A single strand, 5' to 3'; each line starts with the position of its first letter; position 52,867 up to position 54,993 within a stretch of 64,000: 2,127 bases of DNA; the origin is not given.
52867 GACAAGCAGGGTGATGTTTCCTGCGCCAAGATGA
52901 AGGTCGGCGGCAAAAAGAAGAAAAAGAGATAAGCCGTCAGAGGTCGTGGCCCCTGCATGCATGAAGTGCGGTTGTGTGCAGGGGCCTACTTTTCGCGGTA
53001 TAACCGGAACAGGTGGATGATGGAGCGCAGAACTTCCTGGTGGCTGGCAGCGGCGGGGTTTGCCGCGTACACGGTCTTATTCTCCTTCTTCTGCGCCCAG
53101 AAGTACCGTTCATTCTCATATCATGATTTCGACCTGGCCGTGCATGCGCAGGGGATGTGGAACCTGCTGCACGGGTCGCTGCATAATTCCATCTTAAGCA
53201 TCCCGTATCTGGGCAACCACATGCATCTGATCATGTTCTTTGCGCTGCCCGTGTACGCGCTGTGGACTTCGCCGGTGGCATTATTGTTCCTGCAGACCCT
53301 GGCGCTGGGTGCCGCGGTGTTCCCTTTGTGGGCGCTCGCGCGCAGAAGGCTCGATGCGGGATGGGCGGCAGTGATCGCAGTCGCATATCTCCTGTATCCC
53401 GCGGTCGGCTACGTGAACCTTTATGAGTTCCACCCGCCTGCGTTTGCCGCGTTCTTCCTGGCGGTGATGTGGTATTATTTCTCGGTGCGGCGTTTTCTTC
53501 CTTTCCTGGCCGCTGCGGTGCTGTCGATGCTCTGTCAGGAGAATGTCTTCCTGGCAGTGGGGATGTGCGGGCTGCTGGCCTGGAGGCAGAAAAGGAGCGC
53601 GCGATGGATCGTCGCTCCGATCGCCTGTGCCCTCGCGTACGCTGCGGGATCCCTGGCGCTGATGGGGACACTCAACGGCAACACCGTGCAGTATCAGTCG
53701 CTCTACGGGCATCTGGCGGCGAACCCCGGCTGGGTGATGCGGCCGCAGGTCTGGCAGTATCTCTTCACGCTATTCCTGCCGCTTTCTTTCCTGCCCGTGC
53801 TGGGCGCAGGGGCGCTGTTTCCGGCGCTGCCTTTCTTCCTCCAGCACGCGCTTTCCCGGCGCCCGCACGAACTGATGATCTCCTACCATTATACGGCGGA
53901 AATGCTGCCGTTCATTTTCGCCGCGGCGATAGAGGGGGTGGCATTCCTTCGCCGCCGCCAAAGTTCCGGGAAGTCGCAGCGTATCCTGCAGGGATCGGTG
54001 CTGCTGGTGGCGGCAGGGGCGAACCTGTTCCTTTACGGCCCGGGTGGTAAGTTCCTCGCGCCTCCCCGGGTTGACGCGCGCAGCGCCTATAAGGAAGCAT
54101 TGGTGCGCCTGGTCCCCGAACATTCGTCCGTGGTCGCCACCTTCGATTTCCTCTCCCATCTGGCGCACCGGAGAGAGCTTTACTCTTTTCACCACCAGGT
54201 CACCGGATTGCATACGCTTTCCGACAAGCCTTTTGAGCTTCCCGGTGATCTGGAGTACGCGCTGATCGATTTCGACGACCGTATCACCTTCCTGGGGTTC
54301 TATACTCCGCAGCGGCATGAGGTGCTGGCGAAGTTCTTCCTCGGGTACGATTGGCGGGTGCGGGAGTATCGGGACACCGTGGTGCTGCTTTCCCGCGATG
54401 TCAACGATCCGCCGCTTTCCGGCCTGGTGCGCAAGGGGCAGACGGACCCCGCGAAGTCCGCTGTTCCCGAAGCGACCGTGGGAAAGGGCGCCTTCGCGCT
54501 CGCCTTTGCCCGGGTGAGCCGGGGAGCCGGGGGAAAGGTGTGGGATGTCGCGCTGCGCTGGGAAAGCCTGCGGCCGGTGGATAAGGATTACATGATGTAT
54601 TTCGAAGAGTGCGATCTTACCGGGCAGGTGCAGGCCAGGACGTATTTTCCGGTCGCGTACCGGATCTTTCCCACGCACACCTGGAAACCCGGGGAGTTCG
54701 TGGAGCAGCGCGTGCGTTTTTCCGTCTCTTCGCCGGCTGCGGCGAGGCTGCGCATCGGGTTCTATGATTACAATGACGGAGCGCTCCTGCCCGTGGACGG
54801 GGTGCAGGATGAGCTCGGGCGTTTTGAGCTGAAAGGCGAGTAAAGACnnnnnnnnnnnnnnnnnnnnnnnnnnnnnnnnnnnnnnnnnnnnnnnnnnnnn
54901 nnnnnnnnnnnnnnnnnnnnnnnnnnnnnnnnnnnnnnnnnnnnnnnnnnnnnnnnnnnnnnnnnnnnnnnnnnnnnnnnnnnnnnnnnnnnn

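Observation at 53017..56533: DUF2079 polytopic membrane protein paired with a methyltransferase::GT2 (DPM1-like) fusion: a candidate lipid-linked glycosylation module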

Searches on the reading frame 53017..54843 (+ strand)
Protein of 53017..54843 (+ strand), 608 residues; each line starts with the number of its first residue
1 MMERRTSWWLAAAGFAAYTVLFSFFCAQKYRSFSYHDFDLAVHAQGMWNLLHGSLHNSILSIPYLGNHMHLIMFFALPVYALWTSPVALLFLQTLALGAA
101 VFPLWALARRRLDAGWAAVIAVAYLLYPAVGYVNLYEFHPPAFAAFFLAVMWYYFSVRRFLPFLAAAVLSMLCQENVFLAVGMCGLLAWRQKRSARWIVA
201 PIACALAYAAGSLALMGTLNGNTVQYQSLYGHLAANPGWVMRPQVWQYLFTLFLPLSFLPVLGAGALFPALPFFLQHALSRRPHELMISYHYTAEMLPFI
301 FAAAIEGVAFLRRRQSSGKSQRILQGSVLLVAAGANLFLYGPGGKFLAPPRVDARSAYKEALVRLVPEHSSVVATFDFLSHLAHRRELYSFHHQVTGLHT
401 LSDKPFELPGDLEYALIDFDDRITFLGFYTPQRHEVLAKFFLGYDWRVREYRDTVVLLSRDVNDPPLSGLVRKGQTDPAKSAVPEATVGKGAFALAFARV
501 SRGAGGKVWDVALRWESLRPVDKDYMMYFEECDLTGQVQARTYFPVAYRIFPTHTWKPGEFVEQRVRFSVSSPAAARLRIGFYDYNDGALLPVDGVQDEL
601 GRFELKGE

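Call 6: search_protein_families(library=pfam, proteins=[window:53017-54843:+], max_evalue=0.01)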
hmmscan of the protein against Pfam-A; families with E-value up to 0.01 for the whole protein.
window:53017-54843:+ (608 aa): 1 family
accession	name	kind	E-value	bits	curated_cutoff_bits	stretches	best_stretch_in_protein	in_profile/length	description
PF09852.15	DUF2079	-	1e-42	147.3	28.2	1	30-395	2-404/459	Predicted membrane protein (DUF2079)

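Call 8: search_protein_families(library=ncbifam, proteins=[window:53017-54843:+], max_evalue=0.01)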
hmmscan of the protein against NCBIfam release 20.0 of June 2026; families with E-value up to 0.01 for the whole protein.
window:53017-54843:+ (608 aa): 0 families

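Call 9: search_solved_structures(query=window:53017-54843:+, max_evalue=10)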
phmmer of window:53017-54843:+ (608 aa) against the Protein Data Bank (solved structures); distinct sequences matched with E-value up to 10: 0.

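Call 11: find_homologous_proteins(query=window:53017-54843:+)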
Query window:53017-54843:+ (608 aa): 98 proteins with E <= 0.001 among 8000 candidates.
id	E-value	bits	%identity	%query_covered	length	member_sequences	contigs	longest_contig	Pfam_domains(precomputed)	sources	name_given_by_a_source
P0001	0.0e+0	1394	100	100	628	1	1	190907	PF09852.16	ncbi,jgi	jgi:uncharacterized membrane protein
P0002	1.5e-143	498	42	94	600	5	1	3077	PF09852.16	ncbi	-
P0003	2.7e-143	497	41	99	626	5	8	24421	PF09852.16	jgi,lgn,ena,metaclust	metaclust:\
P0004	8.2e-143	495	42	99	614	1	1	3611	PF09852.16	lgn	-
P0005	4.2e-140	486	40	99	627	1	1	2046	PF09852.16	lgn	-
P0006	1.2e-139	485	40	99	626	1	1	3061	PF09852.16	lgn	-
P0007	1.7e-139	484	42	97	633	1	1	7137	PF09852.16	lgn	-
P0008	6.8e-138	479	40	99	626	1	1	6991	PF09852.16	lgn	-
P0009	1.3e-136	475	41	96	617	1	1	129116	PF09852.16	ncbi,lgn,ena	-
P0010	6.6e-135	469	39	99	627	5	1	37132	PF09852.16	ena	-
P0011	9.1e-134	465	41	97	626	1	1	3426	PF09852.16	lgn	-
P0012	4.0e-132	460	38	94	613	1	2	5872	PF09852.16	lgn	-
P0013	7.8e-132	459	40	96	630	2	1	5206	PF09852.16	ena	-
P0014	9.0e-132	459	39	96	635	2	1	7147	PF09852.16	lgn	-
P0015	1.3e-131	458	41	98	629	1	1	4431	PF09852.16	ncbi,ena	-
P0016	6.0e-130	453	39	97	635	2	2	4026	PF09852.16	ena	-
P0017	4.7e-125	436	38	94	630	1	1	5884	PF09852.16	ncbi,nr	ncbi:MAG: DUF2079 domain-containing protein [Candidatus Omnitrophica bacterium]|nr:DUF2079 domain-co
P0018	1.1e-123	432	40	97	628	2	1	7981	PF09852.16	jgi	-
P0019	2.6e-123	431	39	93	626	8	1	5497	PF09852.16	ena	-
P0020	3.1e-123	430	38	100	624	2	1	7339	PF09852.16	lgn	-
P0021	7.2e-122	426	40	97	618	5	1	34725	PF09852.16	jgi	-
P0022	2.5e-121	424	38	97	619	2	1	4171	PF09852.16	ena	-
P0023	5.0e-121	423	38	97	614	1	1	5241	PF09852.16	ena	-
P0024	8.7e-121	422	38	97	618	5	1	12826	PF09852.16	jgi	jgi:uncharacterized membrane protein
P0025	2.1e-116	408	36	97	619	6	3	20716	PF09852.16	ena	-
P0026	9.9e-116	406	38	97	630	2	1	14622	PF09852.16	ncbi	-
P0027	2.0e-115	405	38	95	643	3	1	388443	PF09852.16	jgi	-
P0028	6.0e-115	403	39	97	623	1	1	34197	PF09852.16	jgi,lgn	-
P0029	3.9e-114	400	37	98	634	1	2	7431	PF09852.16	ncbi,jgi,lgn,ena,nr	ncbi:MAG: hypothetical protein DRP74_07140 [Candidatus Omnitrophota bacterium]|nr:MAG: hypothetical 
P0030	1.5e-112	395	38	94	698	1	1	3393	PF09852.16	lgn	-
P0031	2.6e-112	394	39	98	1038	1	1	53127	PF09852.16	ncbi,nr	ncbi:MAG: DUF2079 domain-containing protein [Candidatus Omnitrophica bacterium]|nr:DUF2079 domain-co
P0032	1.2e-111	392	36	94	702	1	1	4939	PF09852.16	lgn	-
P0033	7.7e-110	386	37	94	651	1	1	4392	PF09852.16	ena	-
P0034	1.4e-109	385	37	95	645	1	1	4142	PF09852.16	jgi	-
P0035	4.2e-109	384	37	97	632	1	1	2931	PF09852.16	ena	-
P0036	7.6e-109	383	37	94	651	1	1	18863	PF09852.16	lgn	-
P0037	2.1e-107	378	37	94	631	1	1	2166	PF09852.16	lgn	-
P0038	1.0e-105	373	38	96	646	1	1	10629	PF09852.16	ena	-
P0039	1.3e-105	372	37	90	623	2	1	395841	PF09852.16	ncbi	ncbi:MAG: DUF2079 domain-containing protein [Candidatus Omnitrophota bacterium]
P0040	2.5e-105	371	38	99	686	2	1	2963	PF09852.16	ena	-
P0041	2.8e-105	371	39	97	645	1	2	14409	PF09852.16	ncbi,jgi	-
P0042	6.7e-105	370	34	99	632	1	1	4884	PF09852.16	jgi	-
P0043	3.1e-104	368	39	98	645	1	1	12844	PF09852.16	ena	-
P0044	4.6e-103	364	39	94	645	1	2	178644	PF09852.16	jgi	-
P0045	2.8e-102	361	33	100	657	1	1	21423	PF09852.16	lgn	-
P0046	1.2e-100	356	35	94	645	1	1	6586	PF09852.16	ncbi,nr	ncbi:MAG: DUF2079 domain-containing protein [Candidatus Omnitrophica bacterium]|nr:DUF2079 domain-co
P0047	6.1e-100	353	34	99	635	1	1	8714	PF09852.16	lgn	-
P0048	6.6e-99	350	33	97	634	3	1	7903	PF09852.16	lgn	-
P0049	3.0e-98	348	38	95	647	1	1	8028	PF09852.16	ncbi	-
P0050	1.0e-97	346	37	96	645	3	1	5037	PF09852.16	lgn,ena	-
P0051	3.6e-96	341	37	93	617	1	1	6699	PF09852.16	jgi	jgi:uncharacterized membrane protein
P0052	7.6e-95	337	36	96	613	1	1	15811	PF09852.16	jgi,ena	-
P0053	2.5e-94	335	35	93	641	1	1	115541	PF09852.16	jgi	jgi:uncharacterized membrane protein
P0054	5.3e-94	334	35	93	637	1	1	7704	PF09852.16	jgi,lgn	jgi:uncharacterized membrane protein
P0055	2.0e-92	329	38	78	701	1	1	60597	PF09852.16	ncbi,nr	ncbi:MAG: DUF2079 domain-containing protein [Chlamydiae bacterium]|nr:DUF2079 domain-containing prot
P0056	2.9e-92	328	37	91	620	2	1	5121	PF09852.16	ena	-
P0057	2.7e-90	322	36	88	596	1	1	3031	PF09852.16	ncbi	ncbi:DUF2079 domain-containing protein, partial [Verrucomicrobiota bacterium]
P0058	2.3e-89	319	38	90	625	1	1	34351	PF09852.16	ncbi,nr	ncbi:MAG: DUF2079 domain-containing protein [Candidatus Omnitrophica bacterium]|nr:DUF2079 domain-co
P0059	4.4e-89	318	35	90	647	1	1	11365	PF09852.16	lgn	-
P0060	6.4e-89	317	38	76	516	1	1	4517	PF09852.16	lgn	-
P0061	5.1e-88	314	35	92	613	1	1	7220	PF09852.16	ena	-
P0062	3.3e-87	311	36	93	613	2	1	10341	PF09852.16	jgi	jgi:uncharacterized membrane protein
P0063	3.1e-85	305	36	94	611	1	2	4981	PF09852.16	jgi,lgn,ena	-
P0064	5.1e-85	304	35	94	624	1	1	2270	PF09852.16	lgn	-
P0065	5.2e-85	304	33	99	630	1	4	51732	PF09852.16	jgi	jgi:uncharacterized membrane protein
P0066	9.1e-80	287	34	93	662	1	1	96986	PF09852.16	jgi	-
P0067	1.5e-77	279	35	83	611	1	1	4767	PF09852.16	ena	-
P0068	2.2e-77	279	35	94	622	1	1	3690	PF09852.16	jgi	jgi:uncharacterized membrane protein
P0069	1.7e-76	276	36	93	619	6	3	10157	PF09852.16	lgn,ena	-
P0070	2.0e-69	253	40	68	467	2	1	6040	PF09852.16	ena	-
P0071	4.1e-66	242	33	73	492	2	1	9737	PF09852.16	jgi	jgi:uncharacterized membrane protein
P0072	1.6e-48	184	29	95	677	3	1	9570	PF09852.16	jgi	-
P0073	8.7e-45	171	31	86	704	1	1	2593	PF09852.16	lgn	-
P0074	3.5e-42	163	28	94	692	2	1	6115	PF09852.16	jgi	jgi:uncharacterized membrane protein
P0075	4.4e-34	136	31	62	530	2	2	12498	PF09852.16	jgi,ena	-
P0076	1.5e-33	134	31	65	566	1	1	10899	PF09852.16,PF13231.13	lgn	-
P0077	2.9e-31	127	29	62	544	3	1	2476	PF09852.16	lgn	-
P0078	2.0e-30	124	30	73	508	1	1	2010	PF09852.16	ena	-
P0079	1.2e-29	121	29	66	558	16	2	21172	PF09852.16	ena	-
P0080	3.4e-28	117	28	73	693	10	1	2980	PF09852.16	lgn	-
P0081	4.6e-27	113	29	61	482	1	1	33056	PF09852.16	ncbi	-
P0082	1.5e-26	111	28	64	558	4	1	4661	PF09852.16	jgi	-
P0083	6.0e-26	109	28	71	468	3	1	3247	PF09852.16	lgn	-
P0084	4.8e-25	106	30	63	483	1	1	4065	PF09852.16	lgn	-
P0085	2.5e-21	94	30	64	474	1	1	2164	PF09852.16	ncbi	-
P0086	6.5e-21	92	30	62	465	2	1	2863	PF09852.16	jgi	jgi:uncharacterized membrane protein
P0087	7.3e-20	89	25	69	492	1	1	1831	PF09852.16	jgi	jgi:uncharacterized membrane protein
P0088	8.6e-20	89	26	66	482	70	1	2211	PF09852.16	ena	-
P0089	1.7e-19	88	26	67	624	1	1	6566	PF09852.16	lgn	-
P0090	1.7e-18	84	26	64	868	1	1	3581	PF09852.16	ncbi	-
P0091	1.4e-15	75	26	67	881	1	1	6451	PF09852.16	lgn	-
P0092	9.8e-15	72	34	27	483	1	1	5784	PF09852.16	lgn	-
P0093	4.6e-13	67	32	28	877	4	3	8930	PF09852.16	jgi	jgi:uncharacterized membrane protein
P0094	7.2e-13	66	26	75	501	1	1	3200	PF09852.16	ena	-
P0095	3.7e-11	60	25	61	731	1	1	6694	PF09852.16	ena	-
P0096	4.4e-11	60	25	61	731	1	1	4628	PF09852.16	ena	-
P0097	5.9e-11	60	27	62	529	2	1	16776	PF09852.16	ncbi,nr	ncbi:MAG: DUF2079 domain-containing protein [Deltaproteobacteria bacterium]|nr:DUF2079 domain-contai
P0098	6.2e-11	59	23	96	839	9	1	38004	PF09852.16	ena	-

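Call 25: predict_structure(alignment_id=A1)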
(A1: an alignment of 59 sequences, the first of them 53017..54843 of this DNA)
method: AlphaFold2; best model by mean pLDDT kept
length: 608 residues; sequences in the alignment: 59
mean_pLDDT: 93.7   pTM: 0.92
mean pLDDT of the five models: 93.7, 93.3, 92.8, 92.8, 92.5
residues with pLDDT >= 90: 503; 70-90: 100; 50-70: 5; < 50: 0
segments of 3 or more residues with pLDDT < 50: none
pLDDT, mean of each block of 10 residues (from residue 1): 92 98 96 93 98 98 97 98 98 98 98 97 97 94 98 98 99 98 98 98 98 97 92 81 93 97 98 94 92 96 98 91 97 93 75 94 98 98 98 95 95 97 90 90 93 96 90 88 85 89 86 94 94 91 91 95 92 84 93 82 82
secondary structure, 60 per line:
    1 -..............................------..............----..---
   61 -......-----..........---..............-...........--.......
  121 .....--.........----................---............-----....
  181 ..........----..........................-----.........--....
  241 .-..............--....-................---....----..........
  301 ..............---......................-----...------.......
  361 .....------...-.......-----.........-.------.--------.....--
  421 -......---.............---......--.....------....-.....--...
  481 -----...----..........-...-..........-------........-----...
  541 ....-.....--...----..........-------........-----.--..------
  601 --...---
elements in order: H2-31 H38-51 H64-67 H73-82 H86-99 H101-111 H114-125 H128-136 H141-156 H160-171 H177-190 H195-220 H226-234 H237-241 H243-256 H259-262 H264-279 H283-286 H291-314 H318-339 H354-365 E372-374 H376-382 E388-390 H391-396 E414-418 H422-427 H431-443 E447-452 E455-459 E471-475 E486-488 E493-502 E508-517 E525-532 E538-544 H546-550 E560-569 E577-584 E603-605

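Call 42: find_encoding_contigs(protein=P0027, flank=6000, max_places=2)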
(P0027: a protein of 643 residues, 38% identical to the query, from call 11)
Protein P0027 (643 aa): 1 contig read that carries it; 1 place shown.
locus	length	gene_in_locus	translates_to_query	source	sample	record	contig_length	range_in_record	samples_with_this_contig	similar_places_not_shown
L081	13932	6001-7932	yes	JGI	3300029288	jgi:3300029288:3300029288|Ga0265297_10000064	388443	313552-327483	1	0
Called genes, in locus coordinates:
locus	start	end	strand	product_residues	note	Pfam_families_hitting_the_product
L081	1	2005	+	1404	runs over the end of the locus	PF20148:DUF6531, PF25023:TEN_YD-shell (weak), PF05593:RHS_repeat, PF25023:TEN_YD-shell (weak), PF05593:RHS_repeat, PF25023:TEN_YD-shell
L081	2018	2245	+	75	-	-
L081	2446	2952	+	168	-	PF05593:RHS_repeat (faint)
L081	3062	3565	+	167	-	PF20221:DUF6580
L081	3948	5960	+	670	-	PF07715:Plug, PF00593:TonB_dep_Rec_b-barrel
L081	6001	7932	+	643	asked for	PF09852:DUF2079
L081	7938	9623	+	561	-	PF07021:MetW (weak), PF13489:Methyltransf_23, PF13649:Methyltransf_25, PF13847:Methyltransf_31, PF08241:Methyltransf_11, PF08242:Methyltransf_12, PF00535:Glycos_transf_2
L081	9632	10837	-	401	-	PF00365:PFK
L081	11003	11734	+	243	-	PF00005:ABC_tran, PF13304:AAA_21 (weak)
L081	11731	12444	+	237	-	PF01061:ABC2_membrane, PF12679:ABC2_membrane_2, PF12730:ABC2_membrane_4 (weak), PF13346:ABC2_membrane_5, PF12698:ABC2_membrane_3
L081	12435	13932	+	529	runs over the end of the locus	PF23357:DUF7088 (weak), PF09822:ABC_transp_aux, PF23355:IFT52_GIFT (faint)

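Call 43: find_encoding_contigs(protein=P0055, flank=6000, max_places=2)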
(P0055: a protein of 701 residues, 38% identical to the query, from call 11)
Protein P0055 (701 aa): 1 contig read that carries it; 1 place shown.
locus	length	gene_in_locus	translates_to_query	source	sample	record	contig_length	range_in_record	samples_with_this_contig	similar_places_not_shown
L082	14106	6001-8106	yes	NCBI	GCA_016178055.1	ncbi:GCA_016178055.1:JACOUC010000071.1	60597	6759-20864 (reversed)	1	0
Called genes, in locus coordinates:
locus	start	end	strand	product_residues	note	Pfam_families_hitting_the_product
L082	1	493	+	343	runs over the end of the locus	PF07478:Dala_Dala_lig_C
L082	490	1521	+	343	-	PF02655:ATP-grasp_3, PF07478:Dala_Dala_lig_C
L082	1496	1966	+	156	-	PF00583:Acetyltransf_1, PF13673:Acetyltransf_10 (weak), PF13508:Acetyltransf_7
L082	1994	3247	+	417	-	PF04055:Radical_SAM, PF12544:LAM_C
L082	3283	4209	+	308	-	-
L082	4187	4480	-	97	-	PF04977:DivIC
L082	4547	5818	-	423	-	PF03952:Enolase_N, PF00113:Enolase_C, PF13378:MR_MLE_C (weak)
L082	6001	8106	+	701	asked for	PF09852:DUF2079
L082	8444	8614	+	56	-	-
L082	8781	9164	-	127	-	PF07676:PD40 (faint)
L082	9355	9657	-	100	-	-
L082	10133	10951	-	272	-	PF07508:Recombinase, PF13408:Zn_ribbon_recom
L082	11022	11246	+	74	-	PF12844:HTH_19, PF13560:HTH_31, PF13443:HTH_26 (weak), PF01381:HTH_3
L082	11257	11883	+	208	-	PF01936:NYN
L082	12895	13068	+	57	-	PF02416:TatA_B_E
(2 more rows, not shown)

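Call 48: find_related_loci(query=A3, collection=metagenome_contigs, flank=5000)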
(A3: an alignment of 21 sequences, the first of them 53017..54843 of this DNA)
Query A3 (608 aa) in metagenome_contigs; peptide patterns used: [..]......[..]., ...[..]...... (x = any residue, [..] = any of these).
304 stretches matched a pattern; 96 encode a relative of the query (tblastn E <= 1e-3); the best 80 are kept; 79 distinct loci.
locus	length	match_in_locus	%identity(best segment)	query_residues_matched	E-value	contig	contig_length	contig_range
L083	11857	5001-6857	41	2-602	4e-159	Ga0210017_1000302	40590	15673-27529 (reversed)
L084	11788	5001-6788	40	15-595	2e-134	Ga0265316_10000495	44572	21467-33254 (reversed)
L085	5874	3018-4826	40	2-591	3e-132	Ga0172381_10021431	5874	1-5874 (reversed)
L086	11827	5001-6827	40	2-593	7e-131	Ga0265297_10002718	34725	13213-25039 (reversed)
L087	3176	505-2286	39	18-593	2e-135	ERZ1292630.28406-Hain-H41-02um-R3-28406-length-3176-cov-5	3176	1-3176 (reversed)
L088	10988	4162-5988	39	2-593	1e-129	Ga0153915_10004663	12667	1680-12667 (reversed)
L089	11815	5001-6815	37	2-588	2e-129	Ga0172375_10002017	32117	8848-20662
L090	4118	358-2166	40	2-591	6e-132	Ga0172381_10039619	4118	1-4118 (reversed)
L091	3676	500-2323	38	2-591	2e-131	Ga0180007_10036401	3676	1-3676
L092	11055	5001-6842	36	2-597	1e-127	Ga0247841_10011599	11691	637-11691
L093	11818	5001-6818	39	18-605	4e-127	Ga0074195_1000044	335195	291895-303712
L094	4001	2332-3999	40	16-560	4e-128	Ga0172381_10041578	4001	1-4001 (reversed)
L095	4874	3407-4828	45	2-461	2e-124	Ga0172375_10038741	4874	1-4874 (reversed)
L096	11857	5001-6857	37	1-606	2e-121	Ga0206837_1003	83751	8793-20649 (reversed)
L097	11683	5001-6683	40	18-564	2e-121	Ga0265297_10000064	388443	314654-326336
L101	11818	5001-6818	37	16-605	4e-118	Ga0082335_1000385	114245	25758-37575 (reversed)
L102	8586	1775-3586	37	2-588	6e-118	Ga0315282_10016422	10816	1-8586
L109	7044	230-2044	35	16-602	1e-111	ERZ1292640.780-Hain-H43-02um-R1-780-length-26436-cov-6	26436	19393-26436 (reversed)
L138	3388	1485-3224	34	12-568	3e-84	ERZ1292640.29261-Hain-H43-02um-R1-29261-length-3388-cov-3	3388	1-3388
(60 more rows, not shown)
